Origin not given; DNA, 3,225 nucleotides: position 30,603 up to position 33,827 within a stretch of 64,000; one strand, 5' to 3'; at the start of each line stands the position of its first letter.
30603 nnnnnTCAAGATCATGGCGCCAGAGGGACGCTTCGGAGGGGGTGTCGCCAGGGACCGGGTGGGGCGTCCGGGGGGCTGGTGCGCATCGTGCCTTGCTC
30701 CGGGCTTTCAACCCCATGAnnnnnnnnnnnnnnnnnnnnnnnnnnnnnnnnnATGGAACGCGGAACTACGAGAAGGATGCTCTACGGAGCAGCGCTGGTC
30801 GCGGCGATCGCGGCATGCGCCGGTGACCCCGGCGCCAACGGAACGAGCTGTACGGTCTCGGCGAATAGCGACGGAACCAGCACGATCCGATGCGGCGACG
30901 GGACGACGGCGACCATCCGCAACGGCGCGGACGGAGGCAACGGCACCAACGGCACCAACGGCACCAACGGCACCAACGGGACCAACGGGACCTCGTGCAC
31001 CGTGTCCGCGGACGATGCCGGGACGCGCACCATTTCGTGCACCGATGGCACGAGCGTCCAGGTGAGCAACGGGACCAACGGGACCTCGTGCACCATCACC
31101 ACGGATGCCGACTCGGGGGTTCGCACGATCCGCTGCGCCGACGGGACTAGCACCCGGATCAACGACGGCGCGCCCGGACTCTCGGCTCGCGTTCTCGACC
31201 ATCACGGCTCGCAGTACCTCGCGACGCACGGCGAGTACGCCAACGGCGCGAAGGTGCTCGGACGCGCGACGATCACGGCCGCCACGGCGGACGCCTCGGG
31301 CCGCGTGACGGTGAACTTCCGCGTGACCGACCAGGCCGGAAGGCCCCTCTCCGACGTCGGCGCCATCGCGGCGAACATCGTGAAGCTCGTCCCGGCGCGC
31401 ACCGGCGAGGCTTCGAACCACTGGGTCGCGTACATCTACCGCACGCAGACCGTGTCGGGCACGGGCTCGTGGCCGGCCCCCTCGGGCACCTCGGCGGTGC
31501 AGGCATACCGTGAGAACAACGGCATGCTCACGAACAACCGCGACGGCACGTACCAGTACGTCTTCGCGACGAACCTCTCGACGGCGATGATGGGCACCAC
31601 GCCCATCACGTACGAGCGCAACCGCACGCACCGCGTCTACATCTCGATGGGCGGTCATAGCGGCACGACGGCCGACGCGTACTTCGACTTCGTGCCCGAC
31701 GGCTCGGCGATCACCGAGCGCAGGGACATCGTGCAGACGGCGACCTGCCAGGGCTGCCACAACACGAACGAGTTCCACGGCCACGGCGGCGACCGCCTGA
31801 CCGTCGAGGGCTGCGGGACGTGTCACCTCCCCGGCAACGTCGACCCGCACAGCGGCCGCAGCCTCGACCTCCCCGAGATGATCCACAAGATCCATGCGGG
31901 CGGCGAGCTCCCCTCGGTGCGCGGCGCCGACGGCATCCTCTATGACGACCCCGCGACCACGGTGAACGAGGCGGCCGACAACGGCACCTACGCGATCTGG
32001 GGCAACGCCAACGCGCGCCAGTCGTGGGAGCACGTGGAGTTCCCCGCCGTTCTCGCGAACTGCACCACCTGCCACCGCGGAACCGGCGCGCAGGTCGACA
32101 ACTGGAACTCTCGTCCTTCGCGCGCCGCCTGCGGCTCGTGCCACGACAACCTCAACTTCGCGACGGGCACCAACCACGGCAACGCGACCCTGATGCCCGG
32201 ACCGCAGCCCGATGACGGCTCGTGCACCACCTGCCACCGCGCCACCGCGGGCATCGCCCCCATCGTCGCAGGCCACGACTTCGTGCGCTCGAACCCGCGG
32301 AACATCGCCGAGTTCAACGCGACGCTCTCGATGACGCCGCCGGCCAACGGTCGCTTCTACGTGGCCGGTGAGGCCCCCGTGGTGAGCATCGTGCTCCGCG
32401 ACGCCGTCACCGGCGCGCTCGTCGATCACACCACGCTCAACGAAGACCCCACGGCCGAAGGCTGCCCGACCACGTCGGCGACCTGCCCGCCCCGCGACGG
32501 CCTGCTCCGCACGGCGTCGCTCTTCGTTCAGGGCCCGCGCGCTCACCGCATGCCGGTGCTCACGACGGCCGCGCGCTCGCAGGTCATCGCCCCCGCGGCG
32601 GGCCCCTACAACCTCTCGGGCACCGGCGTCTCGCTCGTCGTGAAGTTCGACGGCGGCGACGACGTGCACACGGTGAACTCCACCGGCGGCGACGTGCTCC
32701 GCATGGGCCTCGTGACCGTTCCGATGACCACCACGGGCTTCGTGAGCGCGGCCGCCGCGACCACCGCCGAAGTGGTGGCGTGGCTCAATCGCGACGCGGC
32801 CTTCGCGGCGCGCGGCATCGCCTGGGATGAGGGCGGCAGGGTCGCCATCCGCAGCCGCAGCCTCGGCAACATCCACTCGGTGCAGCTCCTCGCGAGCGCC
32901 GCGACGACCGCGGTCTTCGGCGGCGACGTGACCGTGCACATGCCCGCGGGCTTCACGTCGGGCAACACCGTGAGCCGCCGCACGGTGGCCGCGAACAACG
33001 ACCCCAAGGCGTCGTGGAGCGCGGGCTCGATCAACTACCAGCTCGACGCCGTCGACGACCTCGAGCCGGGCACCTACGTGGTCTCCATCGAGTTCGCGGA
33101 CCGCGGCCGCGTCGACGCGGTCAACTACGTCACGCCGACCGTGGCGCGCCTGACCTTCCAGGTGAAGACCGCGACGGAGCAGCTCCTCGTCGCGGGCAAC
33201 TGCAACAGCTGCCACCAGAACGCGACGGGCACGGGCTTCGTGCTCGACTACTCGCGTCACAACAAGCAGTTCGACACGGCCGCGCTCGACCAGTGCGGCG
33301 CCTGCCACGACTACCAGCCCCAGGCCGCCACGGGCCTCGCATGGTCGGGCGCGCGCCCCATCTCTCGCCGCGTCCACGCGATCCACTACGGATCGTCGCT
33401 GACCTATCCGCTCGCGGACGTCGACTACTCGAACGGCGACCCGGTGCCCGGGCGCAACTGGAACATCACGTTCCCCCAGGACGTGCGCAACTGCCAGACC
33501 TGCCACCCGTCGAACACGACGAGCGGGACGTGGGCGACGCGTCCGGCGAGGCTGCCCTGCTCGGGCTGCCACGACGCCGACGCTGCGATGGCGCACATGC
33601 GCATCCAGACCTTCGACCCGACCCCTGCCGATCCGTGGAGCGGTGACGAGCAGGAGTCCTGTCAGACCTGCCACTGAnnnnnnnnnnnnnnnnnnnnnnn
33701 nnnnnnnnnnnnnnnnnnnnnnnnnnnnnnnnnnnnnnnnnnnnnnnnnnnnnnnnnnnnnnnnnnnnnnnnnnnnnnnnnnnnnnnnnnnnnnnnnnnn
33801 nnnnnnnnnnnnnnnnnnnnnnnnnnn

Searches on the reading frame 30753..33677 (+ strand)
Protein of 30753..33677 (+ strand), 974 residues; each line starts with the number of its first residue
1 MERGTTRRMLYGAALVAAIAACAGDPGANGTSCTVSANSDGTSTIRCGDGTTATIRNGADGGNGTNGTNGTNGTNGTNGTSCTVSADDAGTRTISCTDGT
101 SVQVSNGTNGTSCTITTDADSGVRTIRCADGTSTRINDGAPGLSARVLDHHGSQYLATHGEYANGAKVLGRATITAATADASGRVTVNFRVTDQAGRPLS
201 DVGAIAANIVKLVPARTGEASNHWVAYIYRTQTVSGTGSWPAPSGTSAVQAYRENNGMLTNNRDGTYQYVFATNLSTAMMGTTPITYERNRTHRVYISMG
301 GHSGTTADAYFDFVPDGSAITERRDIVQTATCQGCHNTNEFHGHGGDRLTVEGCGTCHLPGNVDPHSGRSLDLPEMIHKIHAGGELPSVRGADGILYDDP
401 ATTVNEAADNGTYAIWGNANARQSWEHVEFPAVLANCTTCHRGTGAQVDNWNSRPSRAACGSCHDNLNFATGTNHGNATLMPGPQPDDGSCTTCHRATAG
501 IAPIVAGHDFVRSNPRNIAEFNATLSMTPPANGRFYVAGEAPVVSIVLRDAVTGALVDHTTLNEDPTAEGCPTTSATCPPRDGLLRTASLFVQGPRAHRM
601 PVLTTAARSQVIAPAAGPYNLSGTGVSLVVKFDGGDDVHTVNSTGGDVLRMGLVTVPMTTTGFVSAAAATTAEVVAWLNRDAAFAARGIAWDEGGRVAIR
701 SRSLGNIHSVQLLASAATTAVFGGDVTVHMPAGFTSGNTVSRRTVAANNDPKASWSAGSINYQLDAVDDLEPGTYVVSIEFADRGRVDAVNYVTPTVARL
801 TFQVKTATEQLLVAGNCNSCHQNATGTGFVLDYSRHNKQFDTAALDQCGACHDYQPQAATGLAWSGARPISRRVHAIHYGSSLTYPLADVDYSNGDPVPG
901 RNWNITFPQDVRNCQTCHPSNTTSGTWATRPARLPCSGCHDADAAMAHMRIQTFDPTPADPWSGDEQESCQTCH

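Call 3: search_protein_families(library=pfam, proteins=[window:30753-33677:+], max_evalue=1)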
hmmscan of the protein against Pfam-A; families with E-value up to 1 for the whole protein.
window:30753-33677:+ (974 aa): 9 families
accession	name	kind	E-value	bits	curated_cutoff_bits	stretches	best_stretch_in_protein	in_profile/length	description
PF22113.1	Mtrc-MtrF_II-IV_dom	-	4.9e-37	127.6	30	2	324-498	1-166/176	Outer membrane cytochrome MtrC/MtrF-like, domains II/IV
PF14522.11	Cytochrome_C7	-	1.8e-15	57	24.8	4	433-496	12-67/67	Cytochrome c7 and related cytochrome c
PF14537.11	Cytochrom_c3_2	-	2e-10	41.4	25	2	436-497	8-66/79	Cytochrome c3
PF02085.21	Cytochrom_CIII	-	6.4e-08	33.3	22.9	1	422-499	20-86/101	Class III cytochrome C family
PF22112.2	OmcA-like_N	-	6.4e-06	26.6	27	1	248-316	97-163/167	OmcA-like N-terminal domain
PF09699.15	Paired_CXXCH_1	-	1.6e-05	24.9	20.6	1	436-467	8-39/41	Doubled CXXCH motif (Paired_CXXCH_1)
PF16378.10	DUF4988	-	0.00057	20.2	30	1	35-134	42-133/183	Domain of unknown function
PF22111.2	MtrC-MtrF_N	-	0.008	16.5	27.7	1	179-302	2-104/126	Decaheme cytochrome c component MtrC/MtrF N-terminal domain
PF04199.19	Cyclase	-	0.042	14.5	23.1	1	277-329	5-56/142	Putative cyclase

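Call 4: search_protein_families(library=ncbifam, proteins=[window:30753-33677:+], max_evalue=1)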
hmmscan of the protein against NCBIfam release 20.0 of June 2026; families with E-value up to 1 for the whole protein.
window:30753-33677:+ (974 aa): 9 families
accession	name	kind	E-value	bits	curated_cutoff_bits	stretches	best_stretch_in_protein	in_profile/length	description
TIGR03507.1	decahem_SO1788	subfamily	8.8e-89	298.7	209.3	2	181-522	4-326/672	OmcA/MtrC family decaheme c-type cytochrome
TIGR03508.1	decahem_SO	subfamily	1.4e-05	24.7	192.2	2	331-500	96-253/258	DmsE family decaheme c-type cytochrome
NF045713.1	CxxCH_16_HmcA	equivalog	0.00034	19.4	400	1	434-499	318-390/541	sulfate respiration complex hexadecaheme cytochrome HmcA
TIGR04203.1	RPT_S_cricet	repeat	0.00048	20.2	60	1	32-61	3-37/38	TIGR04203-type repeat-containing surface protein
TIGR03153.1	cytochr_NrfH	equivalog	0.00057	19.9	134.2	2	433-467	101-136/138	cytochrome c nitrite reductase small subunit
TIGR01905.1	paired_CXXCH_1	subfamily_domain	0.00095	19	25.2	1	434-467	6-39/41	doubled CXXCH domain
NF043011.1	CytC7_Geobact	equivalog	0.0011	19.4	120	1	420-467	30-77/89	cytochrome c7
TIGR04257.1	nanowire_3heme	domain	0.0026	17.9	40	1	790-854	3-60/75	c(7)-type cytochrome triheme domain-containing protein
NF041762.1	diheme_GEGP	equivalog_domain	0.016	14.4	300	1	434-480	26-72/359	GEGP motif-containing diheme protein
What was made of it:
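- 30753..33677 (+): Gene A: paralogous OmcA/MtrC-family decaheme lipoprotein (974 aa), lipobox Cys22 at 30816-30818. TIGR03507 scores 299 bits (call 4).
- On Collagen triple-helix repeat proteins (Pfam PF01391; bacterial collagen-like proteins): Pfam and NCBIfam recognise no such domain (calls 3, 4).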

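Call 16: find_homologous_proteins(query=window:30753-33677:+, max_evalue=1e-10)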
Query window:30753-33677:+ (974 aa): 1434 proteins with E <= 1e-10 among 8000 candidates; the best 120 are listed.
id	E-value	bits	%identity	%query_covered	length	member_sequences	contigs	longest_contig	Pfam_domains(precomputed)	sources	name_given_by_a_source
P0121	0.0e+0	1849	83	98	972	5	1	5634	PF09699.16,PF14537.12,PF22112.3,PF22111.3,PF02085.22,PF14522.12,PF22113.2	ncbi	-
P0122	0.0e+0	1600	73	98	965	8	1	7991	PF09699.16,PF14537.12,PF22112.3,PF02085.22,PF14522.12,PF22113.2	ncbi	-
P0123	0.0e+0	1441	64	99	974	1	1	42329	PF09699.16,PF14537.12,PF14522.12,PF22113.2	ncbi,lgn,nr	ncbi:MAG: OmcA/MtrC family decaheme c-type cytochrome [Deltaproteobacteria bacterium]|nr:OmcA/MtrC f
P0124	0.0e+0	1441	65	98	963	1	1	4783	PF09699.16,PF14537.12,PF22112.3,PF14522.12,PF22113.2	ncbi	-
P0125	0.0e+0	1435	66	98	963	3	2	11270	PF09699.16,PF14537.12,PF14522.12,PF22113.2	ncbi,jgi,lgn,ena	jgi:predicted CXXCH cytochrome family protein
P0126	0.0e+0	1433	66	98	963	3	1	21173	PF09699.16,PF14537.12,PF14522.12,PF22113.2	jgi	jgi:predicted CXXCH cytochrome family protein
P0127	0.0e+0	1423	65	99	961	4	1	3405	PF09699.16,PF14537.12,PF22112.3,PF14522.12,PF22113.2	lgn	-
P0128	0.0e+0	1402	64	99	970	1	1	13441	PF09699.16,PF14537.12,PF22111.3,PF02085.22,PF14522.12,PF22113.2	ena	-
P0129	0.0e+0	1366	63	100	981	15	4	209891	PF14537.12,PF22112.3,PF02085.22,PF14522.12,PF22113.2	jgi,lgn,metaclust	metaclust:\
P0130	0.0e+0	1341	62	99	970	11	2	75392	PF09699.16,PF14537.12,PF22112.3,PF22111.3,PF02085.22,PF14522.12,PF22113.2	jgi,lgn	jgi:OmcA/MtrC family decaheme c-type cytochrome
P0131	0.0e+0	1329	68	88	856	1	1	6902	PF09699.16,PF14537.12,PF22112.3,PF14522.12,PF22113.2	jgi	-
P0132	0.0e+0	1323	61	100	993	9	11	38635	PF14537.12,PF22112.3,PF14522.12,PF22113.2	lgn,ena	-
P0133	0.0e+0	1220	59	98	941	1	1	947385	PF09699.16,PF14537.12,PF14522.12,PF22113.2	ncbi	ncbi:MAG: OmcA/MtrC family decaheme c-type cytochrome [Polyangiaceae bacterium]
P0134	0.0e+0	1218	59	97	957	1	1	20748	PF14537.12,PF14522.12,PF22113.2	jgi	-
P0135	0.0e+0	1206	59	98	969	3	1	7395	PF14537.12,PF02085.22,PF14522.12,PF22113.2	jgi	jgi:decaheme cytochrome c component MtrC/MtrF-like protein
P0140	0.0e+0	1157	54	99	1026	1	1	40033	PF09699.16,PF14537.12,PF22112.3,PF02085.22,PF16378.11,PF14522.12,PF22113.2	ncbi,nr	ncbi:MAG: OmcA/MtrC family decaheme c-type cytochrome [Deltaproteobacteria bacterium]|nr:OmcA/MtrC f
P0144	0.0e+0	1137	54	99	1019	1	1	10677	PF22112.3,PF19079.6,PF02085.22,PF14522.12,PF22113.2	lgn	-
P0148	0.0e+0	1113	60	86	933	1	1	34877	PF01391.24,PF14537.12,PF22112.3,PF14522.12,PF22113.2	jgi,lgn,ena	-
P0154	0.0e+0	1081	55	94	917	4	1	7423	PF01391.24,PF09699.16,PF14537.12,PF22112.3,PF22111.3,PF14522.12,PF22113.2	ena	-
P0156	0.0e+0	1072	55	91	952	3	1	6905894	PF14537.12,PF22112.3,PF22111.3,PF14522.12,PF22113.2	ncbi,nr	ncbi:MAG: OmcA/MtrC family decaheme c-type cytochrome [Deltaproteobacteria bacterium]|nr:OmcA/MtrC f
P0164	0.0e+0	1045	53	98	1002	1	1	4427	PF14537.12,PF22112.3,PF19079.6,PF14522.12,PF22113.2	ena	-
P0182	0.0e+0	1022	57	86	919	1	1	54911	PF01391.24,PF14537.12,PF22112.3,PF14522.12,PF22113.2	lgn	-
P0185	0.0e+0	1014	50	98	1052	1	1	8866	PF09699.16,PF14537.12,PF22112.3,PF19079.6,PF02085.22,PF14522.12,PF22113.2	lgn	-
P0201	3.8e-295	1000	51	99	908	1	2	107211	PF01391.24,PF09699.16,PF14537.12,PF22112.3,PF14522.12,PF22113.2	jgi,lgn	jgi:predicted CXXCH cytochrome family protein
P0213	8.3e-293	992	56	83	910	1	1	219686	PF01391.24,PF09699.16,PF14537.12,PF22112.3,PF22111.3,PF14522.12,PF22113.2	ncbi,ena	-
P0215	3.6e-292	990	55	85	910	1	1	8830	PF01391.24,PF09699.16,PF14537.12,PF22112.3,PF14522.12,PF22113.2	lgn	-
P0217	3.1e-291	987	53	94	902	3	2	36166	PF01391.24,PF09699.16,PF14537.12,PF22112.3,PF14522.12,PF22113.2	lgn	-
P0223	5.3e-290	983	51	94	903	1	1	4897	PF01391.24,PF09699.16,PF14537.12,PF22112.3,PF02085.22,PF14522.12,PF22113.2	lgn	-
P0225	1.0e-289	982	50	94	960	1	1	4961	PF01391.24,PF09699.16,PF14537.12,PF02085.22,PF14522.12,PF22113.2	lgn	-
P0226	1.3e-289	982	49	98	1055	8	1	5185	PF09699.16,PF14537.12,PF19079.6,PF14522.12,PF22113.2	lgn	-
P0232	7.2e-288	976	53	89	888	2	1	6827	PF01391.24,PF14537.12,PF22112.3,PF02085.22,PF14522.12,PF22113.2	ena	-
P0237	9.3e-287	972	53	86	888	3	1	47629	PF01391.24,PF09699.16,PF14537.12,PF22112.3,PF02085.22,PF14522.12,PF22113.2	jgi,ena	-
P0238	1.2e-286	972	47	99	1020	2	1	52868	PF09699.16,PF14537.12,PF19079.6,PF14522.12,PF22113.2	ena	-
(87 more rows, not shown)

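Call 25: search_protein_families(library=pfam, proteins=[P0144, P0140], max_evalue=0.01)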
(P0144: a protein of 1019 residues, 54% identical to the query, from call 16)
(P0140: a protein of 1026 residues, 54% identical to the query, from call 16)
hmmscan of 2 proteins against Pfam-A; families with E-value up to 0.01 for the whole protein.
P0144 (1019 aa): 9 families
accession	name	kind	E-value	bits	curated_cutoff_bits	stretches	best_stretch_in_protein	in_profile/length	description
PF22113.1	Mtrc-MtrF_II-IV_dom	-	1.4e-35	122.8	30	2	352-519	1-166/176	Outer membrane cytochrome MtrC/MtrF-like, domains II/IV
PF14522.11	Cytochrome_C7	-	6.6e-13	48.7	24.8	2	462-517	14-67/67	Cytochrome c7 and related cytochrome c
PF22112.2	OmcA-like_N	-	1.5e-08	35.2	27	1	274-344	96-163/167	OmcA-like N-terminal domain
PF19079.5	CFSR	-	5.3e-08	33.4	27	2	139-171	8-44/49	Collagen-flanked surface repeat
PF02085.21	Cytochrom_CIII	-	1.3e-06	29.1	22.9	1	947-1011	32-86/101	Class III cytochrome C family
PF16378.10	DUF4988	-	0.0002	21.6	30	1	139-201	38-99/183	Domain of unknown function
PF22111.2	MtrC-MtrF_N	-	0.00024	21.4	27.7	1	208-308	3-87/126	Decaheme cytochrome c component MtrC/MtrF N-terminal domain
PF25784.1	BigA_N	-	0.0027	18.3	24.5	0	36-91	6-47/80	BigA and YdbA N-terminal beta barrel domain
PF09699.15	Paired_CXXCH_1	-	0.0094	16.1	20.6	1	462-493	6-39/41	Doubled CXXCH motif (Paired_CXXCH_1)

P0140 (1026 aa): 9 families
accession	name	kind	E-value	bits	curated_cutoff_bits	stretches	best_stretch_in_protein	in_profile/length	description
PF22113.1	Mtrc-MtrF_II-IV_dom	-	8.5e-35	120.3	30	2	360-537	1-175/176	Outer membrane cytochrome MtrC/MtrF-like, domains II/IV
PF14522.11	Cytochrome_C7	-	1.1e-14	54.5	24.8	1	469-525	14-67/67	Cytochrome c7 and related cytochrome c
PF14537.11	Cytochrom_c3_2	-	5.9e-11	43.1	25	2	470-525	8-65/79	Cytochrome c3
PF02085.21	Cytochrom_CIII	-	3.5e-06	27.7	22.9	0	470-526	32-84/101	Class III cytochrome C family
PF22112.2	OmcA-like_N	-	1.8e-05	25.1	27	1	294-352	107-163/167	OmcA-like N-terminal domain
PF09699.15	Paired_CXXCH_1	-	3.1e-05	24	20.6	1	469-501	7-39/41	Doubled CXXCH motif (Paired_CXXCH_1)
PF16378.10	DUF4988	-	3.6e-05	24.1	30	0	147-188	41-83/183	Domain of unknown function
PF19079.5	CFSR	-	4.4e-05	24.1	27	0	35-71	9-49/49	Collagen-flanked surface repeat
PF00630.25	Filamin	-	0.00019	22.6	26.9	0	68-88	45-67/93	Filamin/ABP280 repeat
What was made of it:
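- On Collagen-flanked surface repeat (PF19079 / TIGR04203), for paralog A: PF19079 hits also occur in A-family homologs such as P0144 (call 25).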

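Call 51: predict_structure(alignment_id=A1)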
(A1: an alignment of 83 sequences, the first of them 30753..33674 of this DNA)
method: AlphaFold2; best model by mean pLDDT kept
length: 974 residues; sequences in the alignment: 83
mean_pLDDT: 84.1   pTM: 0.76
mean pLDDT of the five models: 84.1, 83.4, 81.8, 78.0, 76.6
residues with pLDDT >= 90: 491; 70-90: 321; 50-70: 103; < 50: 59
segments of 3 or more residues with pLDDT < 50: 1-5, 18-32, 58-80, 107-111, 139-141, 963-965
pLDDT, mean of each block of 10 residues (from residue 1): 46 53 37 63 67 58 33 37 62 70 56 61 66 59 73 90 90 97 98 95 94 93 96 87 94 96 97 97 97 97 92 97 90 81 78 93 94 92 89 89 91 87 81 75 87 91 90 76 81 90 87 89 97 95 97 94 92 90 93 89 94 95 90 87 79 90 88 96 94 96 90 96 95 88 93 97 95 95 93 95 96 87 83 87 87 79 70 89 91 84 87 91 88 84 82 59 52 66
secondary structure, 60 per line:
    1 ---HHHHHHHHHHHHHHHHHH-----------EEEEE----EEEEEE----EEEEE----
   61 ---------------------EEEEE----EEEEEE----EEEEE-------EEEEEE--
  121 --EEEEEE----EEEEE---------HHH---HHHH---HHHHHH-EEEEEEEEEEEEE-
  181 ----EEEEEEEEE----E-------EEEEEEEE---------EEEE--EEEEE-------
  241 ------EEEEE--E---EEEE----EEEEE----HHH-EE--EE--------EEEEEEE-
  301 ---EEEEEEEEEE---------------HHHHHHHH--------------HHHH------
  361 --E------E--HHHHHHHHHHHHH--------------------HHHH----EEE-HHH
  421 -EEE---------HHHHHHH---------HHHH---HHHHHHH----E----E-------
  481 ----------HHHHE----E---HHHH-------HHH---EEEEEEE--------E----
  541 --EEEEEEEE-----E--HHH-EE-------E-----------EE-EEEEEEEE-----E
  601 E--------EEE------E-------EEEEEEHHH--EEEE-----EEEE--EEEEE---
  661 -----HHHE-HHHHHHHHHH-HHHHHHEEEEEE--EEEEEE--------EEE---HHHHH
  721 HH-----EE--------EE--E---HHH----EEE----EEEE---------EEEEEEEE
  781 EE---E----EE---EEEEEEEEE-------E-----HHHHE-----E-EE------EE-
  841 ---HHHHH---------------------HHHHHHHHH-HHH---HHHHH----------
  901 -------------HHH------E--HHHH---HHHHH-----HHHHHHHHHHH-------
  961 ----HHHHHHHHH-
elements in order (helices of 4 or more, strands of 3 or more residues): H4-21 E33-37 E42-47 E52-56 E82-86 E91-96 E101-105 E113-118 E123-128 E133-137 H153-156 H160-165 E167-179 E185-193 E206-213 E223-226 E229-233 E247-251 E258-261 E266-270 E293-299 E304-313 H329-336 H351-354 H373-385 H406-409 E414-416 E422-424 H434-440 H450-453 H457-463 H491-494 H504-507 E521-527 E543-550 E587-594 E610-612 E627-632 E638-641 E647-650 E653-657 H671-680 H682-687 E688-693 E696-701 E710-712 H716-722 E753-755 E760-763 E773-782 E796-804 H818-821 H844-848 H870-878 H886-890 H926-929 H933-937 H943-953 H965-973
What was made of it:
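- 30822..31178 (+): N-terminal stalk of A (aa 24-142): Gly-X-Y x3, module 1 (C33-N57), Gly-X-Y x8, module 2 (C82-N106), Gly-X-Y x2, module 3 (C113-N137), then DGAPG. AlphaFold2 models each module as three short beta strands (pLDDT 56-70) and the linkers at pLDDT below 50 (call 51).
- On Collagen-flanked surface repeat (PF19079 / TIGR04203), for paralog A: Each module is modelled as three beta strands (call 51).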

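Call 54: find_encoding_contigs(protein=P0133, flank=8000, max_places=1)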
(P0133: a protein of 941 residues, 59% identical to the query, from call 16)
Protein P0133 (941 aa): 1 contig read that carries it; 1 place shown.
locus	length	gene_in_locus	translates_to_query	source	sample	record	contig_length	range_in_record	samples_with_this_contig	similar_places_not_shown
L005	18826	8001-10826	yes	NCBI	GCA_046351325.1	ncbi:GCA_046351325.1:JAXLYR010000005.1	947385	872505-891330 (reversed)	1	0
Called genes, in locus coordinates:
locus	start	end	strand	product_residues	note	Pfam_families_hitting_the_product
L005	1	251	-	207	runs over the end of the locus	PF02798:GST_N, PF13417:GST_N_3, PF13409:GST_N_2, PF00043:GST_C, PF13410:GST_C_2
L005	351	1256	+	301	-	PF00126:HTH_1, PF03466:LysR_substrate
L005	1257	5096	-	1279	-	PF00069:Pkinase, PF07714:PK_Tyr_Ser-Thr, PF03109:ABC1 (weak), PF13401:AAA_22 (faint), PF13191:AAA_16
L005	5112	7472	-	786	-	-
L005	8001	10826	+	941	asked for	PF14522:Cytochrome_C7 (faint), PF09699:Paired_CXXCH_1 (faint), PF14537:Cytochrom_c3_2 (faint), PF22113:Mtrc-MtrF_II-IV_dom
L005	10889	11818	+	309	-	PF13145:Rotamase_2, PF13616:Rotamase_3 (weak)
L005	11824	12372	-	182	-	-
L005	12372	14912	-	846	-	PF13802:Gal_mutarotas_2, PF01055:Glyco_hydro_31_2nd, PF21365:Glyco_hydro_31_3rd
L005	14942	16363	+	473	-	-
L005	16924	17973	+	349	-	-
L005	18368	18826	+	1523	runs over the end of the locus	-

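Call 55: find_encoding_contigs(protein=P0156, flank=8000, max_places=1)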
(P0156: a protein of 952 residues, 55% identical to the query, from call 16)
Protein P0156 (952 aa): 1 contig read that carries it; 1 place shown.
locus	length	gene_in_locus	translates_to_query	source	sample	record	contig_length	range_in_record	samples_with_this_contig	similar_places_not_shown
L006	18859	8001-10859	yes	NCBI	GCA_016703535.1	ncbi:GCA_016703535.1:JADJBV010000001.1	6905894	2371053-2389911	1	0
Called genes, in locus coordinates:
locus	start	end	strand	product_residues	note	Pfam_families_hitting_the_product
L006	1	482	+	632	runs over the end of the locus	PF04151:PPC (faint)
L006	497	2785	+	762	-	PF02239:Cytochrom_D1 (faint)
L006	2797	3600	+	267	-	PF14522:Cytochrome_C7 (faint)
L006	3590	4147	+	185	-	PF13618:Gluconate_2-dh3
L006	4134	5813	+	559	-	PF00732:GMC_oxred_N, PF00890:FAD_binding_2 (faint), PF13450:NAD_binding_8 (weak), PF05199:GMC_oxred_C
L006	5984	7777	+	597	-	-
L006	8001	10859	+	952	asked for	PF22111:MtrC-MtrF_N (faint), PF22112:OmcA-like_N (faint), PF14522:Cytochrome_C7 (faint), PF14537:Cytochrom_c3_2 (faint), PF22113:Mtrc-MtrF_II-IV_dom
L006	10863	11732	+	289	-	PF13145:Rotamase_2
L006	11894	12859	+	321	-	-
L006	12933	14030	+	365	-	PF17164:DUF5122 (faint), PF19565:DUF6087 (faint), PF12768:Rax2 (weak)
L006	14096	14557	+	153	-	-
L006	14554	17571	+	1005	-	-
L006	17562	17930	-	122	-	PF09966:DUF2200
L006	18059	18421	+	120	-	-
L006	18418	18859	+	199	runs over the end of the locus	-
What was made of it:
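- Tried and rejected: The neighbouring PPIase gene is a conserved partner of A-type genes (calls 54, 55), but A's stalk is Pro-poor.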
